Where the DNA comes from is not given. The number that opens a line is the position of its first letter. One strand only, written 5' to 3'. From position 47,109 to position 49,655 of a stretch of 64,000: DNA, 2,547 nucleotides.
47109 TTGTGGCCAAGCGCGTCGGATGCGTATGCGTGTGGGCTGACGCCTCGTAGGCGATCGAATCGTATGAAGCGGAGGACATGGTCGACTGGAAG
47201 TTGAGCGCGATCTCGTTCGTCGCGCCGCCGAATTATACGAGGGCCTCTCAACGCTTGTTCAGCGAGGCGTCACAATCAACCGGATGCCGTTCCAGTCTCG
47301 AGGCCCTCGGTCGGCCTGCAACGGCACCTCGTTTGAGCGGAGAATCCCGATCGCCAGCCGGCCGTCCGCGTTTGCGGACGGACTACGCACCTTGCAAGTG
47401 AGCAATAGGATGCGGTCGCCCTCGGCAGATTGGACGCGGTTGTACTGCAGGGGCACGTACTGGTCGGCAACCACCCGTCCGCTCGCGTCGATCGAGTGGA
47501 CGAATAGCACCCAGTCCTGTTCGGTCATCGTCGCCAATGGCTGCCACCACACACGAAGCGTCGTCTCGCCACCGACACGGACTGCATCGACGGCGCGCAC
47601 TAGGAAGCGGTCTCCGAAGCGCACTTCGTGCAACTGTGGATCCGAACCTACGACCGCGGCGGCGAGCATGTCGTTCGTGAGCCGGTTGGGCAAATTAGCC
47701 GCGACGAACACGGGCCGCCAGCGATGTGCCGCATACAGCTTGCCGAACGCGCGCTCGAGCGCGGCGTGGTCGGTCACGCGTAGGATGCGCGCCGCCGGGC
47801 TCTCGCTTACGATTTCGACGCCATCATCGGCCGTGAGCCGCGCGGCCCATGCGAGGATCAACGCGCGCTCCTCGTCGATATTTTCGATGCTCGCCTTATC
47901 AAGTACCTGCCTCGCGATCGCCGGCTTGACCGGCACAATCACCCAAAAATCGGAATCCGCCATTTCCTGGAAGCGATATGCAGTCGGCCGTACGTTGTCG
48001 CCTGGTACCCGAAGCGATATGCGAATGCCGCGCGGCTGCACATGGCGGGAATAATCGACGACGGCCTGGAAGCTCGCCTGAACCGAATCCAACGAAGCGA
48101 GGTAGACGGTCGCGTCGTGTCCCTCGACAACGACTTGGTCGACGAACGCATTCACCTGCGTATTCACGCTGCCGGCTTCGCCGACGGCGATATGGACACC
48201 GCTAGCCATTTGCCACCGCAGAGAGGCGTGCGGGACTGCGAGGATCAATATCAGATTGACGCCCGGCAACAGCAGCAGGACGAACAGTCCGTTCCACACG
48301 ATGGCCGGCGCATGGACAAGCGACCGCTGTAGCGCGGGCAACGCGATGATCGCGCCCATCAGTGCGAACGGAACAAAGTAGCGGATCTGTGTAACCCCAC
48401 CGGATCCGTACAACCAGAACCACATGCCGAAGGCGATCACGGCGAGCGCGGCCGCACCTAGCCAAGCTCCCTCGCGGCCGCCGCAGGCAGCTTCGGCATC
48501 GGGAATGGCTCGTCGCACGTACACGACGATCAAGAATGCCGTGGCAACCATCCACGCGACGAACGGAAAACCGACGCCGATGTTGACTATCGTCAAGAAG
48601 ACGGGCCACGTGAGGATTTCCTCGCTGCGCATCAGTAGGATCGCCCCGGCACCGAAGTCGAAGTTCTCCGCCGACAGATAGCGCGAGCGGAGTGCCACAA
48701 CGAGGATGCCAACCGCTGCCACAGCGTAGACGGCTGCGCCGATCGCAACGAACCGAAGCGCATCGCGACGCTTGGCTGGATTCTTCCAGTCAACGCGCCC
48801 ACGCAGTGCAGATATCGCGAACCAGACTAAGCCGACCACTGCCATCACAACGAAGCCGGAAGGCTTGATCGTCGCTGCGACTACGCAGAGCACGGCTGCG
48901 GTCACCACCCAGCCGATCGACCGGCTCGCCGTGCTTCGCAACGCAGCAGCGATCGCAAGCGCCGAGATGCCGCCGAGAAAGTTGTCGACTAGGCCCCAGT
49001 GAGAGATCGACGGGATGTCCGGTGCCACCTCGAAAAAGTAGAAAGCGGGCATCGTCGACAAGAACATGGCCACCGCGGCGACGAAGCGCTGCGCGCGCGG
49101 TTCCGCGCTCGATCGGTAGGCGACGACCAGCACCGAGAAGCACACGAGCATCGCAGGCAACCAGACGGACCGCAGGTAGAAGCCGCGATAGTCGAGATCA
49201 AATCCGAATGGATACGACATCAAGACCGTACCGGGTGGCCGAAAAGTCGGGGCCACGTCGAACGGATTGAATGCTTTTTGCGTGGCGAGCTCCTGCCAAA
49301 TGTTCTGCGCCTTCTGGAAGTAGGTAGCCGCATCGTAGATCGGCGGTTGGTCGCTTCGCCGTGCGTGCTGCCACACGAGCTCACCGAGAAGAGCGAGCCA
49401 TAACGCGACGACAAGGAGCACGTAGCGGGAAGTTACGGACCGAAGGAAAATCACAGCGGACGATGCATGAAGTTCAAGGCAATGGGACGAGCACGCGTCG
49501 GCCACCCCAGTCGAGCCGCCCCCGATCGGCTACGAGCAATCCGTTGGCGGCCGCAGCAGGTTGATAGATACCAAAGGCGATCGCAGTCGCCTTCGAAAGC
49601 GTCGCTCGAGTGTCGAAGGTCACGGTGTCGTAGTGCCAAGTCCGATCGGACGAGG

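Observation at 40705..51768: Expanded three-component periplasmic glycosylation operon: GT2-methyltransferase fusion, flippase-like protein, second methyltransferase and three GT-C-like enzymes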

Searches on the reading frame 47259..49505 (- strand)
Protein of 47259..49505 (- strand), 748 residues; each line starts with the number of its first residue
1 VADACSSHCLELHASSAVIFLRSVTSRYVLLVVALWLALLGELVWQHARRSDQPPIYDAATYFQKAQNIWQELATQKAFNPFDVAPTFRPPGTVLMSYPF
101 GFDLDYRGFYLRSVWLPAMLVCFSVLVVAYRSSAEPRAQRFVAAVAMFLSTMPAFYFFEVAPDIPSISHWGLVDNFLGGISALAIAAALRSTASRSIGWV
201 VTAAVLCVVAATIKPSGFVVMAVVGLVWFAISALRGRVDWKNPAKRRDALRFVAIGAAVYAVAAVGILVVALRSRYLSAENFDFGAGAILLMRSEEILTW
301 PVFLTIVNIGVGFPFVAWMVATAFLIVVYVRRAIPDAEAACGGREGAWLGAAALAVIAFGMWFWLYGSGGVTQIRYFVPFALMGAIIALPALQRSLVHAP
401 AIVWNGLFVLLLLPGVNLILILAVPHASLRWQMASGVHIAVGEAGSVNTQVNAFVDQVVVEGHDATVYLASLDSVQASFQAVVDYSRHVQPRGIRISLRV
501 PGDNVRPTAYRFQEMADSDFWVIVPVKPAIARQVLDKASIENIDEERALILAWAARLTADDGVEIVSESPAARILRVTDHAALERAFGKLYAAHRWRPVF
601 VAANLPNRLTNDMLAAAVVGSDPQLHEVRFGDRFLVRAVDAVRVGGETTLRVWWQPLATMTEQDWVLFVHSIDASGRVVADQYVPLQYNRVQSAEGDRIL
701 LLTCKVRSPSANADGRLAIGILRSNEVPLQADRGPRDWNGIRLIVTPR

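Call 4: search_protein_families(library=pfam, proteins=[window:47259-49505:-], max_evalue=0.1)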
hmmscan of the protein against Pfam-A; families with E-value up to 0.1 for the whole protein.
window:47259-49505:- (748 aa): 0 families

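Call 5: search_protein_families(library=ncbifam, proteins=[window:47259-49505:-], max_evalue=0.1)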
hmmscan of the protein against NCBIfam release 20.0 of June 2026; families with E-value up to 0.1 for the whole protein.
window:47259-49505:- (748 aa): 0 families

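Call 12: search_solved_structures(query=window:47259-49505:-, max_evalue=10)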
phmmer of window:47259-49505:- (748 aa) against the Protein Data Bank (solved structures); distinct sequences matched with E-value up to 10: 0.

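Call 13: find_homologous_proteins(query=window:47259-49505:-, max_evalue=0.001)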
Query window:47259-49505:- (748 aa): 40 proteins with E <= 0.001 among 8000 candidates.
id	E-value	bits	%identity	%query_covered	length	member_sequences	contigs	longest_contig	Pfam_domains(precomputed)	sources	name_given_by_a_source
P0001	0.0e+0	1616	100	98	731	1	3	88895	-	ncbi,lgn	-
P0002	2.8e-209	715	45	96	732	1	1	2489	-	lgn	-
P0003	6.4e-195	668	45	96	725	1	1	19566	-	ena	-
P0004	2.9e-192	659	42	98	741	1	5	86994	-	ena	-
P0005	1.2e-183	630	42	96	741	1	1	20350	-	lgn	-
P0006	1.3e-183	630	43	96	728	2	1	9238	-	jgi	jgi:hypothetical protein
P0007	1.8e-183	630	43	95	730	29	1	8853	-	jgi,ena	jgi:hypothetical protein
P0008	6.9e-179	615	40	96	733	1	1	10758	-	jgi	jgi:hypothetical protein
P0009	1.3e-178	614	42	96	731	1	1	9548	-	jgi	jgi:hypothetical protein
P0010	1.1e-177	611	43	98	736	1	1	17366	-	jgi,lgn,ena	-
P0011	3.8e-176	606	43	96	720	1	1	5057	-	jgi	jgi:hypothetical protein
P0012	1.2e-175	604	39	97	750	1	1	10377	-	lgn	-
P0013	5.1e-175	602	41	96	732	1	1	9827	-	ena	-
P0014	2.3e-171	590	39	96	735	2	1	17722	-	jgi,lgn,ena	-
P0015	2.0e-166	574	39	96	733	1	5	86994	-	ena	-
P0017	7.1e-161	555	40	97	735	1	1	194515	-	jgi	jgi:hypothetical protein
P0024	6.4e-116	407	35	96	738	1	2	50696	-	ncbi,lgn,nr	ncbi:MAG: hypothetical protein HZB33_08280 [Nitrospirae bacterium]|nr:hypothetical protein [Nitrospi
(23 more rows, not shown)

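Call 16: find_encoding_contigs(protein=P0001, flank=10000, max_places=3)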
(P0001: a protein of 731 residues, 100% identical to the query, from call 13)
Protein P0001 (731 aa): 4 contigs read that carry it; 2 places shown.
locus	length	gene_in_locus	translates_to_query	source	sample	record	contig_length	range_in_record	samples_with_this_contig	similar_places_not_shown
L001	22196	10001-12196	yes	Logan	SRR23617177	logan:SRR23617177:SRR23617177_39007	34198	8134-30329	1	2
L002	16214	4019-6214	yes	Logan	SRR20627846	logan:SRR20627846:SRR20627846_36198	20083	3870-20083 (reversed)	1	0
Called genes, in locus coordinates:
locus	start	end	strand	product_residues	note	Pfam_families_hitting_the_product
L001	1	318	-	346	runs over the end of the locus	PF21687:T2SSK_1st, PF03934:T2SSK (weak)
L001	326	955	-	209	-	PF07963:N_methyl (weak)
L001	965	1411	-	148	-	PF07963:N_methyl (weak)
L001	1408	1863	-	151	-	PF07963:N_methyl (weak)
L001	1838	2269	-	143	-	PF07963:N_methyl, PF08334:T2SSG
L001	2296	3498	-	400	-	PF28597:T2SSF_N, PF00482:T2SSF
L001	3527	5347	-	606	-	PF00437:T2SSE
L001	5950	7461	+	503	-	-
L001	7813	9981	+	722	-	-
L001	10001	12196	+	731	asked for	-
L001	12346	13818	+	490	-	PF02353:CMAS (weak), PF13489:Methyltransf_23, PF13847:Methyltransf_31, PF08241:Methyltransf_11, PF08242:Methyltransf_12, PF13649:Methyltransf_25, PF10119:MethyTransf_Reg, PF21782:WHD_PKMT, +1 more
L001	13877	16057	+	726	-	-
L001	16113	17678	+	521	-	PF00535:Glycos_transf_2, PF13641:Glyco_tranf_2_3 (weak), PF07021:MetW, PF13489:Methyltransf_23, PF08241:Methyltransf_11, PF08242:Methyltransf_12 (weak), PF13649:Methyltransf_25 (weak), PF13847:Methyltransf_31, +1 more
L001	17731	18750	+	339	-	PF03706:LPG_synthase_TM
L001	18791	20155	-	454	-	PF13439:Glyco_transf_4, PF13579:Glyco_trans_4_4, PF20706:GT4-conflict, PF00534:Glycos_transf_1, PF13692:Glyco_trans_1_4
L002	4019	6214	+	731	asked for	-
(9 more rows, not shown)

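Call 17: find_encoding_contigs(protein=P0004, flank=10000, max_places=2)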
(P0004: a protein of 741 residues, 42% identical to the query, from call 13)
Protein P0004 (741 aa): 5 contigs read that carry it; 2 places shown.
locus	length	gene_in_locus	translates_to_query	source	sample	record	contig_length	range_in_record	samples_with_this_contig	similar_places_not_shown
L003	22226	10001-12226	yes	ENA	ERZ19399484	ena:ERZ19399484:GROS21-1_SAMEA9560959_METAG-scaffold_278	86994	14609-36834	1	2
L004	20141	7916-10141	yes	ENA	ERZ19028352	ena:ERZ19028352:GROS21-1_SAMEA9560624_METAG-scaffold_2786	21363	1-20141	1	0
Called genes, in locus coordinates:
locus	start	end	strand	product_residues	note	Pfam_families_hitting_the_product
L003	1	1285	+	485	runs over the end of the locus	PF00483:NTP_transferase, PF22640:ManC_GMP_beta-helix, PF01050:MannoseP_isomer, PF07883:Cupin_2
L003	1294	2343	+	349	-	PF13641:Glyco_tranf_2_3, PF00535:Glycos_transf_2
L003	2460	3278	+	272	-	PF01061:ABC2_membrane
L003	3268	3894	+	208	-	PF01583:APS_kinase, PF13671:AAA_33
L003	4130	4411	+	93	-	-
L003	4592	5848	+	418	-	PF00005:ABC_tran, PF14524:Wzt_C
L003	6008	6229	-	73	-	-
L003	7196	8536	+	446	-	PF00534:Glycos_transf_1, PF13692:Glyco_trans_1_4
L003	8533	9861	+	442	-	PF13439:Glyco_transf_4, PF13579:Glyco_trans_4_4, PF20706:GT4-conflict (weak), PF00534:Glycos_transf_1, PF13692:Glyco_trans_1_4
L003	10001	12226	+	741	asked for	-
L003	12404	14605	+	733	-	-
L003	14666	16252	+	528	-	PF00535:Glycos_transf_2, PF13489:Methyltransf_23, PF07021:MetW, PF13847:Methyltransf_31, PF08241:Methyltransf_11, PF08242:Methyltransf_12, PF13649:Methyltransf_25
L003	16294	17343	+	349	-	PF03706:LPG_synthase_TM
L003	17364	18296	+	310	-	PF01073:3Beta_HSD, PF01370:Epimerase, PF02719:Polysacc_synt_2 (weak), PF04321:RmlD_sub_bind, PF05368:NmrA (weak), PF13460:NAD_binding_10, PF16363:GDP_Man_Dehyd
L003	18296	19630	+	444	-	PF13439:Glyco_transf_4, PF13579:Glyco_trans_4_4, PF00534:Glycos_transf_1, PF13692:Glyco_trans_1_4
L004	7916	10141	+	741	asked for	-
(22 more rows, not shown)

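Call 18: find_encoding_contigs(protein=P0017, flank=10000, max_places=2)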
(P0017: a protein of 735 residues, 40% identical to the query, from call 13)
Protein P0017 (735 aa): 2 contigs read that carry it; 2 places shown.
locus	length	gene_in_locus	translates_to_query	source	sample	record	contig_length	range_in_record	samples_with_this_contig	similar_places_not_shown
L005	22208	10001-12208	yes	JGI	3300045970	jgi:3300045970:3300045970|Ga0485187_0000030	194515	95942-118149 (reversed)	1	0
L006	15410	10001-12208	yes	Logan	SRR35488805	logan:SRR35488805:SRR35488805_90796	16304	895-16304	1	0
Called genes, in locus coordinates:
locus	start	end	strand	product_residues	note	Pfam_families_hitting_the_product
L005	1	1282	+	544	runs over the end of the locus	PF01757:Acyl_transf_3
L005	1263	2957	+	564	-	PF01757:Acyl_transf_3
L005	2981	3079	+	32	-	-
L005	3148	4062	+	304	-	PF00535:Glycos_transf_2, PF13641:Glyco_tranf_2_3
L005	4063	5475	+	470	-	PF13439:Glyco_transf_4, PF13579:Glyco_trans_4_4, PF00534:Glycos_transf_1, PF13692:Glyco_trans_1_4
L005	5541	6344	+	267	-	PF02353:CMAS (weak), PF13489:Methyltransf_23, PF13847:Methyltransf_31 (weak), PF08241:Methyltransf_11, PF08242:Methyltransf_12, PF13649:Methyltransf_25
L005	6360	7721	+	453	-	PF13439:Glyco_transf_4, PF13579:Glyco_trans_4_4, PF00534:Glycos_transf_1, PF13692:Glyco_trans_1_4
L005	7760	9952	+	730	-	-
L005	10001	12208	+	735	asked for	-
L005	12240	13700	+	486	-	PF01209:Ubie_methyltran (weak), PF07021:MetW, PF13489:Methyltransf_23, PF13847:Methyltransf_31, PF08241:Methyltransf_11, PF08242:Methyltransf_12, PF13649:Methyltransf_25, PF00535:Glycos_transf_2, +1 more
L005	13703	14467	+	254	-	PF13489:Methyltransf_23, PF13847:Methyltransf_31 (faint), PF08241:Methyltransf_11, PF08242:Methyltransf_12 (faint), PF13649:Methyltransf_25 (weak)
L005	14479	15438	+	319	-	PF03706:LPG_synthase_TM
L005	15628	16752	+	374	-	PF01370:Epimerase, PF04321:RmlD_sub_bind (weak), PF16363:GDP_Man_Dehyd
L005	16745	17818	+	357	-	PF01370:Epimerase, PF04321:RmlD_sub_bind (weak), PF16363:GDP_Man_Dehyd (weak), PF01370:Epimerase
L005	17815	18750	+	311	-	PF01073:3Beta_HSD, PF01370:Epimerase, PF02719:Polysacc_synt_2, PF04321:RmlD_sub_bind (weak), PF05368:NmrA, PF13460:NAD_binding_10, PF16363:GDP_Man_Dehyd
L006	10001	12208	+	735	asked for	-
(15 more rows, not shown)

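Call 19: find_encoding_contigs(protein=P0024, flank=10000, max_places=2)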
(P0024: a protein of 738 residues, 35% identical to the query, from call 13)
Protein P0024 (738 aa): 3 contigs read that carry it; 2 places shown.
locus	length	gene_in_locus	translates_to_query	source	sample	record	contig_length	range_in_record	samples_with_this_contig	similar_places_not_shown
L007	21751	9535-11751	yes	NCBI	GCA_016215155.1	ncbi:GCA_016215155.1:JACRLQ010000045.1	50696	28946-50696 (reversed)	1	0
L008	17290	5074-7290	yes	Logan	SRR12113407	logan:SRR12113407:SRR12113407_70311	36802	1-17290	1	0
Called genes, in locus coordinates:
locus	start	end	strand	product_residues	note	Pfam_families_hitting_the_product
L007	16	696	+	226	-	PF08889:WbqC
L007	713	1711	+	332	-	PF13469:Sulfotransfer_3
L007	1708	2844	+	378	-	PF01041:DegT_DnrJ_EryC1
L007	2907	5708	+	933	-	PF00535:Glycos_transf_2, PF10111:Glyco_tranf_2_2, PF13641:Glyco_tranf_2_3, PF00534:Glycos_transf_1, PF13692:Glyco_trans_1_4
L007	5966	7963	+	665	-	PF13469:Sulfotransfer_3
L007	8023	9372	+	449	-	PF13439:Glyco_transf_4, PF13579:Glyco_trans_4_4, PF00534:Glycos_transf_1, PF13692:Glyco_trans_1_4, PF13524:Glyco_trans_1_2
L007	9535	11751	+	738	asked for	-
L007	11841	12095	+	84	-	PF00535:Glycos_transf_2 (weak)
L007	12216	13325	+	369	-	PF13489:Methyltransf_23, PF07021:MetW, PF08003:Methyltransf_9 (faint), PF13847:Methyltransf_31, PF08241:Methyltransf_11, PF08242:Methyltransf_12, PF13649:Methyltransf_25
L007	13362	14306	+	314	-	PF01073:3Beta_HSD, PF01370:Epimerase, PF02719:Polysacc_synt_2, PF04321:RmlD_sub_bind (weak), PF05368:NmrA (weak), PF13460:NAD_binding_10, PF16363:GDP_Man_Dehyd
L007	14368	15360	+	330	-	PF00535:Glycos_transf_2, PF13641:Glyco_tranf_2_3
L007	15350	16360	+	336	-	PF00535:Glycos_transf_2, PF10111:Glyco_tranf_2_2, PF13641:Glyco_tranf_2_3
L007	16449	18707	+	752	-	PF21305:type_II_gspD_N0, PF03958:Secretin_N, PF00263:Secretin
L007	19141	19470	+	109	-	-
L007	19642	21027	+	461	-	-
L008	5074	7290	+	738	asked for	-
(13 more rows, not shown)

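Call 26: predict_structure(alignment_id=A1)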
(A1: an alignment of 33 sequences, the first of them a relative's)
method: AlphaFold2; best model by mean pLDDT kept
length: 731 residues; sequences in the alignment: 33
mean_pLDDT: 87.6   pTM: 0.83
mean pLDDT of the five models: 87.6, 87.3, 87.0, 85.1, 84.7
residues with pLDDT >= 90: 419; 70-90: 246; 50-70: 48; < 50: 18
segments of 3 or more residues with pLDDT < 50: 1-4, 318-324, 673-679
pLDDT, mean of each block of 10 residues (from residue 1): 55 94 97 93 96 95 94 95 96 97 98 87 94 96 79 92 98 94 98 96 97 90 86 95 97 94 83 81 88 93 89 61 61 93 91 81 97 88 90 96 93 93 85 94 89 90 93 84 81 87 93 92 92 94 95 93 90 91 77 71 66 89 78 86 77 86 82 49 79 66 86 90 88 75
secondary structure, 60 per line:
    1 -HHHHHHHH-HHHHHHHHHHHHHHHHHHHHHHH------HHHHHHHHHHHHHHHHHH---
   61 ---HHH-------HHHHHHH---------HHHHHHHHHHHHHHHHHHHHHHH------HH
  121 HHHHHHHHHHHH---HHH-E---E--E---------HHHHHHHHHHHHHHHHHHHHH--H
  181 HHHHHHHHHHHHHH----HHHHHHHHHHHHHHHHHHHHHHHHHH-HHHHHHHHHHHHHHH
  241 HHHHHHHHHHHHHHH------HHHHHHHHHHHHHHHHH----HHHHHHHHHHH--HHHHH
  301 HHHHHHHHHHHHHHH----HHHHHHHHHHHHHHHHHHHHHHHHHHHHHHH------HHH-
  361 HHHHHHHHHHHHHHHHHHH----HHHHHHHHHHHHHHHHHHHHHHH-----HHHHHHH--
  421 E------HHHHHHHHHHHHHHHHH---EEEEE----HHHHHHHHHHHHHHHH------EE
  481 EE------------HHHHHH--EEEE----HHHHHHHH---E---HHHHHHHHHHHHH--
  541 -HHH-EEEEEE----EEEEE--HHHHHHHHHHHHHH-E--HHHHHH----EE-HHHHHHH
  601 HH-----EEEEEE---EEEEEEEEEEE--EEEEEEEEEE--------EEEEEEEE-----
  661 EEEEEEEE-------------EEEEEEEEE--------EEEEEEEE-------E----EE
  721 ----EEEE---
elements in order (helices of 4 or more, strands of 3 or more residues): H2-9 H11-33 H40-57 H74-80 H90-112 H119-132 H157-177 H180-194 H199-224 H226-255 H262-278 H283-293 H296-315 H320-350 H361-379 H384-406 H412-418 H428-444 E448-452 H457-472 E479-482 H495-500 E503-506 H511-518 H526-538 E546-551 E556-560 H563-576 H581-586 H594-602 E608-613 E617-627 E630-639 E648-655 E661-668 E682-690 E699-706 E725-728

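Call 28: fold_search(model_id=the predicted structure, library=pdb)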
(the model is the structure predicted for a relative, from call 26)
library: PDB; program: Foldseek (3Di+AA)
matches with E <= 10: 1080; with E <= 0.001: 19
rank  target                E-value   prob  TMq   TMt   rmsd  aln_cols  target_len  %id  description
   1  8age_A                6.9e-06  1.00  0.43  0.47  10.7       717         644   11  Structure of yeast oligosaccharylransferase complex with acceptor peptide bound (released 2022-12-07)
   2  6gxc_A                1.1e-05  1.00  0.37  0.38  18.5       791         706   11  Bacterial oligosaccharyltransferase PglB in complex with an inhibitory peptide and a reactive lipid-linked oligosaccha (released 2018-11-14)
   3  7oci_F                1.8e-05  1.00  0.41  0.46  11.9       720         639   11  Cryo-EM structure of yeast Ost6p containing oligosaccharyltransferase complex (released 2022-02-16)
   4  5f15                  2.0e-05  1.00  0.38  0.49   9.5       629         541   15  Crystal Structure of ArnT from Cupriavidus metallidurans bound to Undecaprenyl phosphate (released 2016-02-17)
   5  5ezm                  3.6e-05  1.00  0.40  0.51   9.0       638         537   16  Crystal Structure of ArnT from Cupriavidus metallidurans in the apo state (released 2016-02-17)
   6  9n9j_I                6.3e-05  1.00  0.42  0.44   9.1       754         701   10  Structure of a GRP94 folding intermediate engaged with a CCDC134- and FKBP11-bound secretory translocon (released 2025-11-19)
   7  8agb_A                6.3e-05  1.00  0.40  0.45  11.9       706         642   10  Structure of yeast oligosaccharylransferase complex with lipid-linked oligosaccharide bound (released 2022-12-07)
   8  6s7t_A                7.8e-05  1.00  0.33  0.34  18.9       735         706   11  Cryo-EM structure of human oligosaccharyltransferase complex OST-B (released 2019-12-18)
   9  6c26_A                8.5e-05  1.00  0.38  0.42  13.2       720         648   10  The Cryo-EM structure of a eukaryotic oligosaccharyl transferase complex (released 2018-01-31)
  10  7bvf_A                9.3e-05  1.00  0.29  0.21  21.6       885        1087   13  Cryo-EM structure of Mycobacterium tuberculosis arabinosyltransferase EmbA-EmbB-AcpM2 in complex with ethambutol (released 2020-04-29)
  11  8agc_A                1.0e-04  1.00  0.43  0.45   9.9       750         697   10  Structure of yeast oligosaccharylransferase complex with lipid-linked oligosaccharide and non-acceptor peptide bound (released 2022-12-07)
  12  6s7o_A                1.2e-04  1.00  0.39  0.43   9.9       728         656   10  Cryo-EM structure of human oligosaccharyltransferase complex OST-A (released 2019-12-18)
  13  6ftg_5                1.4e-04  1.00  0.39  0.43  12.8       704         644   10  Subtomogram average of OST-containing ribosome-translocon complexes from canine rough microsomal membranes (released 2018-03-21)
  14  6ezn_F                1.6e-04  1.00  0.42  0.46  11.9       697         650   10  Cryo-EM structure of the yeast oligosaccharyltransferase (OST) complex (released 2018-01-17)
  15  7bvf_B                1.6e-04  1.00  0.30  0.22  21.3       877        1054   13  Cryo-EM structure of Mycobacterium tuberculosis arabinosyltransferase EmbA-EmbB-AcpM2 in complex with ethambutol (released 2020-04-29)
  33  8dky_A                3.1e-02  1.00  0.11  0.45   6.3       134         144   12  Crystal structure of the Aquifex aeolicus Wzt Carbohydrate Binding Domain bound to 3-O-methyl-D-mannose (released 2022-09-21)
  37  6o14_A                3.6e-02  1.00  0.12  0.47   6.8       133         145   10  Crystal structure of the Aquifex aeolicus Wzt Carbohydrate Binding Domain (released 2020-01-15)
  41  6o14_B                4.3e-02  1.00  0.12  0.47   7.1       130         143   11  Crystal structure of the Aquifex aeolicus Wzt Carbohydrate Binding Domain (released 2020-01-15)
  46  2r5o_B                4.9e-02  0.99  0.11  0.39   7.2       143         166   10  Crystal structure of the C-terminal domain of wzt (released 2007-12-25)
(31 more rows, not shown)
